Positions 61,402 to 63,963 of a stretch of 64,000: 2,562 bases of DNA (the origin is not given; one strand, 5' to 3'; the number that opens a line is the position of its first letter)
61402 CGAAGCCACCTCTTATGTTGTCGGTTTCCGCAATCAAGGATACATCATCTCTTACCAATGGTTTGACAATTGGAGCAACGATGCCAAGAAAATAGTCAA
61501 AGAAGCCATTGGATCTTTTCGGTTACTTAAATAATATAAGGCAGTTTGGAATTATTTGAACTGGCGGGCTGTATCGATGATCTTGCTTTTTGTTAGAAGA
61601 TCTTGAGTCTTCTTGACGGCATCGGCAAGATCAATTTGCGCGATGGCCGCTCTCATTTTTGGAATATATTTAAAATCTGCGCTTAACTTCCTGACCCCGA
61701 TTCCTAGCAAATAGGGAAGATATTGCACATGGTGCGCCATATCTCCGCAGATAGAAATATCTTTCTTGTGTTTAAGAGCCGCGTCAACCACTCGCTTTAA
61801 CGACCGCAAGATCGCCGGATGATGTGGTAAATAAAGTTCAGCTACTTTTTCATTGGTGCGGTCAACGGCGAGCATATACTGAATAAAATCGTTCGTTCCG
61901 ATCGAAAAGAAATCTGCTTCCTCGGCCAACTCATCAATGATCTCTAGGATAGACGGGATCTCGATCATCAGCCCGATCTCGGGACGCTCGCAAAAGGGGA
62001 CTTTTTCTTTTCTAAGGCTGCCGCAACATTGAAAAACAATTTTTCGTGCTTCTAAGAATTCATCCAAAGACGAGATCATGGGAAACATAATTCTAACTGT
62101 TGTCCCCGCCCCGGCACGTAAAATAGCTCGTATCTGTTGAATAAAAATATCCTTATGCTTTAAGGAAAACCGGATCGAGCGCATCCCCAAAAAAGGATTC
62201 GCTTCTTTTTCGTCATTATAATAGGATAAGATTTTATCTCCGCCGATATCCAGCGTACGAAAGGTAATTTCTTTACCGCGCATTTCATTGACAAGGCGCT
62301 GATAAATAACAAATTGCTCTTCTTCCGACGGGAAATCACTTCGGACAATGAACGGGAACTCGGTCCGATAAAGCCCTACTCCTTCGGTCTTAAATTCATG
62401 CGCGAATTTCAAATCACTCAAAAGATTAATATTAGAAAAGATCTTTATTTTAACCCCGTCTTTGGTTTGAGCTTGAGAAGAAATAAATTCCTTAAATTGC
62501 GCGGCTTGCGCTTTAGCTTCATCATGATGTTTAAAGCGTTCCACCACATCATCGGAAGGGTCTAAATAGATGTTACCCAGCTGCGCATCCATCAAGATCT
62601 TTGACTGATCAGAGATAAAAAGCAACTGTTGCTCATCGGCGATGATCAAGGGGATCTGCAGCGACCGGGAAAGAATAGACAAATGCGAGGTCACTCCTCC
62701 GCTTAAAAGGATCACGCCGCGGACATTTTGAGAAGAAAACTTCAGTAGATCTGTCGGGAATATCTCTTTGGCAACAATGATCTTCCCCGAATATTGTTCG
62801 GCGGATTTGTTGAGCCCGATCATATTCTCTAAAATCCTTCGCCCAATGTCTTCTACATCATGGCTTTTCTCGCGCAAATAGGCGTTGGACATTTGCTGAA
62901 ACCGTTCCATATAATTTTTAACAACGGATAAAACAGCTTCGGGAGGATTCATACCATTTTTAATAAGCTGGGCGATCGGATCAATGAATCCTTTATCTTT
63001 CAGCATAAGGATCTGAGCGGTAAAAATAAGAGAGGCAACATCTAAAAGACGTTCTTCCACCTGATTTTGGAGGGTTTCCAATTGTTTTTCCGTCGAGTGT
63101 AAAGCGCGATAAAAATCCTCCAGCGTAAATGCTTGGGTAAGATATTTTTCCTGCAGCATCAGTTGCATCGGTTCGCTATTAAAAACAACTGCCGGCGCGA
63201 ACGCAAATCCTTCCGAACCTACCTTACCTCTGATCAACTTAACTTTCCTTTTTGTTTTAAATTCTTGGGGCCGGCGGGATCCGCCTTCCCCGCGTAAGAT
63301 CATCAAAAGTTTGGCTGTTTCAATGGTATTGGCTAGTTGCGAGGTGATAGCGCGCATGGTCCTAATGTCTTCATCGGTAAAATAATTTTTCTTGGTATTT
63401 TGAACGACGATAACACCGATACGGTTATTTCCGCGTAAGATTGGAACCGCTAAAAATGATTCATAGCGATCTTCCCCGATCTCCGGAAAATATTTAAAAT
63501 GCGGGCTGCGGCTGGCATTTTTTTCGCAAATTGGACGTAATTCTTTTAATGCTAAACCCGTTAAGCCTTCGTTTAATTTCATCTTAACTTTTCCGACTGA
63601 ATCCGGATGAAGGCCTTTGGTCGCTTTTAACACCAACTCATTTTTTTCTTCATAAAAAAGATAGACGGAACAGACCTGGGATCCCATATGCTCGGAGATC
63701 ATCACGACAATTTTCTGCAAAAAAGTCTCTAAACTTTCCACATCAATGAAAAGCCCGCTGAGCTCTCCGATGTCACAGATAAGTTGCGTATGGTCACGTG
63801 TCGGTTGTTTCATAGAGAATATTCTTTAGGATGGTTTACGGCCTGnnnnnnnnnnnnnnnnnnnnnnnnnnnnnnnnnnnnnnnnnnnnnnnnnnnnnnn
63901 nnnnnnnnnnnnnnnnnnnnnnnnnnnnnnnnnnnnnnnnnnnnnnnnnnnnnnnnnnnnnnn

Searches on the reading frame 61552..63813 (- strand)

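Call 78: search_protein_families(library=pfam, proteins=[window:61552-63813:-], max_evalue=0.00001)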
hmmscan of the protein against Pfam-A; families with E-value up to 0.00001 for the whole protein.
window:61552-63813:- (753 aa): 6 families
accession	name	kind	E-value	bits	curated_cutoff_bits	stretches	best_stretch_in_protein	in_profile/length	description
PF02896.24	PEP-utilizers_C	-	1e-98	330.6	22.8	1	439-728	3-292/293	PEP-utilising enzyme, PEP-binding domain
PF05524.18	PEP-utilisers_N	-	1.3e-19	71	24.4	1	195-315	1-120/121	PEP-utilising enzyme, N-terminal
PF13185.12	GAF_2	-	2.5e-17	63.8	28.6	1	26-165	2-136/136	GAF domain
PF01590.32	GAF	-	4.1e-16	60.2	22.4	1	28-164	2-133/133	GAF domain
PF13492.12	GAF_3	-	8.2e-13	49.3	27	1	27-165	1-128/129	GAF domain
PF00391.29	PEP-utilizers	-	2.9e-12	46.5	23.1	1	343-412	4-71/72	PEP-utilising enzyme, mobile domain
